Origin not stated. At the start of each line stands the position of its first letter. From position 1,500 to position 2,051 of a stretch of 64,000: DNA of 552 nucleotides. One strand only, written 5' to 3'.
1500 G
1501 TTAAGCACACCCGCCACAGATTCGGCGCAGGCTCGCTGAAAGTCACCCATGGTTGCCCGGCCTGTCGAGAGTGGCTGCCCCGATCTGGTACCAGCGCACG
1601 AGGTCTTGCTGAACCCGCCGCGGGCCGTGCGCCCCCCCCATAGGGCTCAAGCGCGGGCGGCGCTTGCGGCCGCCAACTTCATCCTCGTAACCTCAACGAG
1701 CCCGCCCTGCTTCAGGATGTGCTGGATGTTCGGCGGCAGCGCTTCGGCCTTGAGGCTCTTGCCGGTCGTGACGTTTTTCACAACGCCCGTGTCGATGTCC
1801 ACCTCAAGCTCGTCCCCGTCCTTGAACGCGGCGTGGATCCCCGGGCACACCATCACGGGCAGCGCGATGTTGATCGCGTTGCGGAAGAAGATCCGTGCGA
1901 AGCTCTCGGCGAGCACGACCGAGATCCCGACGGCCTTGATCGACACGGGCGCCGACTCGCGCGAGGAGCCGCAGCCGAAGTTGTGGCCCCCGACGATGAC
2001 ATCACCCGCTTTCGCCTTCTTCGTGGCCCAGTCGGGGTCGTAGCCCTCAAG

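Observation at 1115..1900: About 250-bp segmental duplication of the leuD 3' end, creating a chimeric pseudo-ORF about 520 bp downstream of intact leuD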

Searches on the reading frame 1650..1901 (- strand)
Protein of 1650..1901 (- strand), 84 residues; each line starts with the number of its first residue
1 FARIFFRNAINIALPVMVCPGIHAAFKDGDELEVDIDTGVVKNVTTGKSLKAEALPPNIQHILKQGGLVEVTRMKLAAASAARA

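Call 39: find_homologous_proteins(query=window:1650-1901:-, max_evalue=1e-8)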
Query seq(84 aa) (84 aa): 171 proteins with E <= 1e-8 among 243 candidates; the best 120 are listed.
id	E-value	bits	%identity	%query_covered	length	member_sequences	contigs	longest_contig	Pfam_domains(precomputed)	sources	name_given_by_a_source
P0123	8.4e-39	148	90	93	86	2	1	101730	-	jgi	jgi:3-isopropylmalate/(R)-2-methylmalate dehydratase small subunit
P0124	3.1e-35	137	85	96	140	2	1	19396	-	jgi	jgi:hypothetical protein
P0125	1.3e-34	135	82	93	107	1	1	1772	-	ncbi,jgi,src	-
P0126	4.2e-34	133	78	99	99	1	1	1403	-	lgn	-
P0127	4.4e-33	130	74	96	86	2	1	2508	-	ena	-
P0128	7.2e-33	130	80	96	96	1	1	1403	-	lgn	-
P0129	6.2e-32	127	75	96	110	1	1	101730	PF00694.26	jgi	jgi:3-isopropylmalate/(R)-2-methylmalate dehydratase small subunit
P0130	2.1e-31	125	79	89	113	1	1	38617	-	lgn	-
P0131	2.4e-30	122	74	96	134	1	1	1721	-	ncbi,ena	-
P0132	8.0e-30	120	80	85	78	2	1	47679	-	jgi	jgi:3-isopropylmalate/(R)-2-methylmalate dehydratase small subunit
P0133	2.0e-29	119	70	98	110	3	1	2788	PF00694.26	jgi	-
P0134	3.6e-29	118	82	86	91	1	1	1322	-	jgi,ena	-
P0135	5.3e-21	92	59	94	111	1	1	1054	PF00694.26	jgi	-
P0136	4.5e-20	89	68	82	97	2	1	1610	-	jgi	-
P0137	8.2e-19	85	73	71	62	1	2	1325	-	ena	-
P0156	1.9e-15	74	93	50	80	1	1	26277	-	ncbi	-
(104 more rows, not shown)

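Call 40: find_encoding_contigs(protein=P0123, flank=10000, max_places=2)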
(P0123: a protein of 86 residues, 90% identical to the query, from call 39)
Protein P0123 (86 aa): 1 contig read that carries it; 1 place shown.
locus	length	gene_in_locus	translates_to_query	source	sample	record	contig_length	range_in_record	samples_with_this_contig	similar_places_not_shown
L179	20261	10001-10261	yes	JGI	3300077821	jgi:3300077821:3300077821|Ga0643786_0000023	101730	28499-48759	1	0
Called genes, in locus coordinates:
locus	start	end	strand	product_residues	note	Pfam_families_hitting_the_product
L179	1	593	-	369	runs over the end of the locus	PF01960:ArgJ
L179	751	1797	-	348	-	PF01118:Semialdhyde_dh, PF22698:Semialdhyde_dhC_1, PF02774:Semialdhyde_dhC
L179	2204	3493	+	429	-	PF00682:HMGL-like, PF22617:HCS_D2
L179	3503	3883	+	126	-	-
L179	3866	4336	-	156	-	-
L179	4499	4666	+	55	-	-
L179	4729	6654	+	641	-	-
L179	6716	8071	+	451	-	PF00330:Aconitase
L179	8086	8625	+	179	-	PF00694:Aconitase_C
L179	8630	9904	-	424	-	PF13173:AAA_14, PF13401:AAA_22 (faint), PF13635:DUF4143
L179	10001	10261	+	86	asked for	-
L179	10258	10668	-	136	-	-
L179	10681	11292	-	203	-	PF12802:MarR_2 (faint), PF01909:NTP_transf_2, PF18765:Polbeta (weak)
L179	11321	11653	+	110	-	PF00694:Aconitase_C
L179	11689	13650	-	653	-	PF14072:DndB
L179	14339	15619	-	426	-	PF00145:DNA_methylase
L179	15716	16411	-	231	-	PF14511:RE_EcoO109I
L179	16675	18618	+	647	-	PF13589:HATPase_c_3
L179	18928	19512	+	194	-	PF13302:Acetyltransf_3, PF00583:Acetyltransf_1, PF13420:Acetyltransf_4 (weak)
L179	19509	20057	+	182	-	PF13302:Acetyltransf_3, PF13420:Acetyltransf_4, PF00583:Acetyltransf_1, PF13523:Acetyltransf_8 (weak)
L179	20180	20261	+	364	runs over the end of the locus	-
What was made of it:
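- The architecture recurs in long contigs from other samples, including a 101.7-kb contig (call 40).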

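Call 41: find_encoding_contigs(protein=P0124, flank=10000, max_places=3)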
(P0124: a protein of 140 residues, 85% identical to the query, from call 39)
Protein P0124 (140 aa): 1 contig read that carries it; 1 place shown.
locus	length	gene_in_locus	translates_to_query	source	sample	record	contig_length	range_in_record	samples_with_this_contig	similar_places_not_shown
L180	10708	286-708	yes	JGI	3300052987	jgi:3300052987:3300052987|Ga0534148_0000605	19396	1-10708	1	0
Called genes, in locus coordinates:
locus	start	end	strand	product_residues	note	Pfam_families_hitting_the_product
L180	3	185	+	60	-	?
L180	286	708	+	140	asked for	-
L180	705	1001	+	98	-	-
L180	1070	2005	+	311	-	PF13391:HNH_2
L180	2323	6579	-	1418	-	PF09136:Glucodextran_B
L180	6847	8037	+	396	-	PF00155:Aminotran_1_2 (weak), PF01053:Cys_Met_Meta_PP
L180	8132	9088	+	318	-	PF03447:NAD_binding_3, PF00742:Homoserine_dh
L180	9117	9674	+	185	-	PF13302:Acetyltransf_3, PF13420:Acetyltransf_4 (weak), PF00583:Acetyltransf_1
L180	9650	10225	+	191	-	PF13302:Acetyltransf_3, PF13420:Acetyltransf_4, PF00583:Acetyltransf_1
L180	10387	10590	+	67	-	-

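Call 42: find_encoding_contigs(protein=P0130, flank=10000, max_places=2)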
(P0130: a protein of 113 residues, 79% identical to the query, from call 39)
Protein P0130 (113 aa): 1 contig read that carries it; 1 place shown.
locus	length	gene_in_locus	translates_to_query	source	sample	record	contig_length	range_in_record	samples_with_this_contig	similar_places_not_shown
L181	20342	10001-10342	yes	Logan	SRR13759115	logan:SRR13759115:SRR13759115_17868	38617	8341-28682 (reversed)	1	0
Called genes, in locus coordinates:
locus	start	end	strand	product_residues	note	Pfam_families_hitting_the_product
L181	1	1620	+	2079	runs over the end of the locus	PF01344:Kelch_1, PF13964:Beta-prop_Calicin, PF24681:Kelch_KLHDC2_KLHL20_DRC7, PF01344:Kelch_1, PF13415:Beta-prop_FBX42, PF13964:Beta-prop_Calicin, PF25210:Kelch_FKB95, PF01344:Kelch_1, +34 more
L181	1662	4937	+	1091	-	PF00801:PKD, PF18911:PKD_4, PF22352:K319L-like_PKD (weak), PF00801:PKD (weak), PF18911:PKD_4, PF00801:PKD (weak), PF12840:HTH_20 (weak), PF24266:HTH_HVO_0163_N, +1 more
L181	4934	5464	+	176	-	-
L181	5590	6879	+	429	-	PF00682:HMGL-like, PF22617:HCS_D2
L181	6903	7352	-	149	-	-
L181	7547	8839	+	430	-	PF00330:Aconitase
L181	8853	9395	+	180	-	PF00694:Aconitase_C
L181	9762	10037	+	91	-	-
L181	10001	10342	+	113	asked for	-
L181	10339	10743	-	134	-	-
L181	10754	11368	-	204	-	PF01909:NTP_transf_2, PF18765:Polbeta (weak)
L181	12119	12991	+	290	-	PF13391:HNH_2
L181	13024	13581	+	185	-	PF13302:Acetyltransf_3, PF13420:Acetyltransf_4 (weak), PF00583:Acetyltransf_1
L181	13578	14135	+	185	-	PF13302:Acetyltransf_3, PF00583:Acetyltransf_1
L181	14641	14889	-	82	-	-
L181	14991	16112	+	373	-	PF00180:Iso_dh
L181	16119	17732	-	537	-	-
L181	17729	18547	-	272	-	PF00005:ABC_tran, PF13304:AAA_21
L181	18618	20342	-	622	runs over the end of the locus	PF00999:Na_H_Exchanger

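Call 43: find_related_loci(query=window:1650-1901:-, collection=viral_contigs, flank=10000)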
Query seq(84 aa) (84 aa) in viral_contigs; peptide patterns used: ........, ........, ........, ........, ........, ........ (x = any residue, [..] = any of these).
28 stretches matched a pattern, but none encodes a relative of the query by tblastn (E <= 1e-3).

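Call 49: find_encoding_contigs(protein=P0156, flank=10000, max_places=2)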
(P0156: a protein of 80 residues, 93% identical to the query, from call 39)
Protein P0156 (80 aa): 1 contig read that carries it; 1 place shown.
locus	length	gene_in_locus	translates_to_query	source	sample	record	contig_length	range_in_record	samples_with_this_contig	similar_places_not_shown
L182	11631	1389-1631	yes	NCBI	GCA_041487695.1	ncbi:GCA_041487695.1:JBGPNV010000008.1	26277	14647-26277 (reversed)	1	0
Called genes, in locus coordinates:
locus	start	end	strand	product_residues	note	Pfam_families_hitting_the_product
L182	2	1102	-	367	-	?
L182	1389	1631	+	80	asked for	-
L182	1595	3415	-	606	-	PF00535:Glycos_transf_2, PF13506:Glyco_transf_21 (weak), PF13641:Glyco_tranf_2_3, PF03552:Cellulose_synt (faint), PF13632:Glyco_trans_2_3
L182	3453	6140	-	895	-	PF02369:Big_1 (faint), PF17789:MG4 (faint), PF17802:SpaA (faint), PF24025:Ig_DR_A0283-like (faint), PF24107:DUF7382 (faint), PF13620:CarboxypepD_reg (weak)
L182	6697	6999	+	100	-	-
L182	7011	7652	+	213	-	-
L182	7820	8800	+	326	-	-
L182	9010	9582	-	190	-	-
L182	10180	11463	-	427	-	PF00145:DNA_methylase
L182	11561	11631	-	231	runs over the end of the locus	PF14511:RE_EcoO109I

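Call 51: search_protein_families(library=pfam, proteins=[L182:2-1102:-, L182:6697-6999:+, L182:7011-7652:+, L182:7820-8800:+, L182:9010-9582:-, L181:9762-10037:+, L179:4729-6654:+, L180:705-1001:+], max_evalue=0.05)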
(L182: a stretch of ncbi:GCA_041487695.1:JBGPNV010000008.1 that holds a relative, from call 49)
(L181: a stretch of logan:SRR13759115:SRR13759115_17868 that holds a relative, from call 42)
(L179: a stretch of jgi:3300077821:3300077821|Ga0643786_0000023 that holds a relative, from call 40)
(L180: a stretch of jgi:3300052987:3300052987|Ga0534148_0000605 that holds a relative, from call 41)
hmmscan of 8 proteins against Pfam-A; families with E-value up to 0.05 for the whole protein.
L182:2-1102:- (367 aa): 7 families
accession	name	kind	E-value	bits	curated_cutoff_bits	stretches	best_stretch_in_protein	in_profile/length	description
PF13173.12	AAA_14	-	5.9e-32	110.8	27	1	39-171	2-129/129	AAA domain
PF13635.12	DUF4143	-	3e-16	60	28.1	1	228-367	2-160/160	Domain of unknown function (DUF4143)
PF13481.12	AAA_25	-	0.00018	21.7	27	1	34-114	28-111/195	AAA domain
PF13401.12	AAA_22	-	0.00025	21.8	27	1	38-103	4-64/130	AAA domain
PF01637.24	ATPase_2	-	0.00046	20.5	33.2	0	30-77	9-56/225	ATPase domain predominantly from Archaea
PF25201.1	nSTAND6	-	0.0076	16.7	27.7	1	31-84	10-60/148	Novel STAND NTPase 6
PF20720.3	nSTAND3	-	0.011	15.9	27.2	1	24-70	2-48/155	Novel STAND NTPase 3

L182:6697-6999:+ (100 aa): 0 families

L182:7011-7652:+ (213 aa): 0 families

L182:7820-8800:+ (326 aa): 0 families

L182:9010-9582:- (190 aa): 0 families

L181:9762-10037:+ (91 aa): 0 families

L179:4729-6654:+ (641 aa): 0 families

L180:705-1001:+ (98 aa): 0 families
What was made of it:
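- L182: an AAA_14/DUF4143 gene next to a leuD fragment (calls 49, 51).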

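Call 62: find_encoding_contigs(protein=P0126, flank=10000, max_places=2)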
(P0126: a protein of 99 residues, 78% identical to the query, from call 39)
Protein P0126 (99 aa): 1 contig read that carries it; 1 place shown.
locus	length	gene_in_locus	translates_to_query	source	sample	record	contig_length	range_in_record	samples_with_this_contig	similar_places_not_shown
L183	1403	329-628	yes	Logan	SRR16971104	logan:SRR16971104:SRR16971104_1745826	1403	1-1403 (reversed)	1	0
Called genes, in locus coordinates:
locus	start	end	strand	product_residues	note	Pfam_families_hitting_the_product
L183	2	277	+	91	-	?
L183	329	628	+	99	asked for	-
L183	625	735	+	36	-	-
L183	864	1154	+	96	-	-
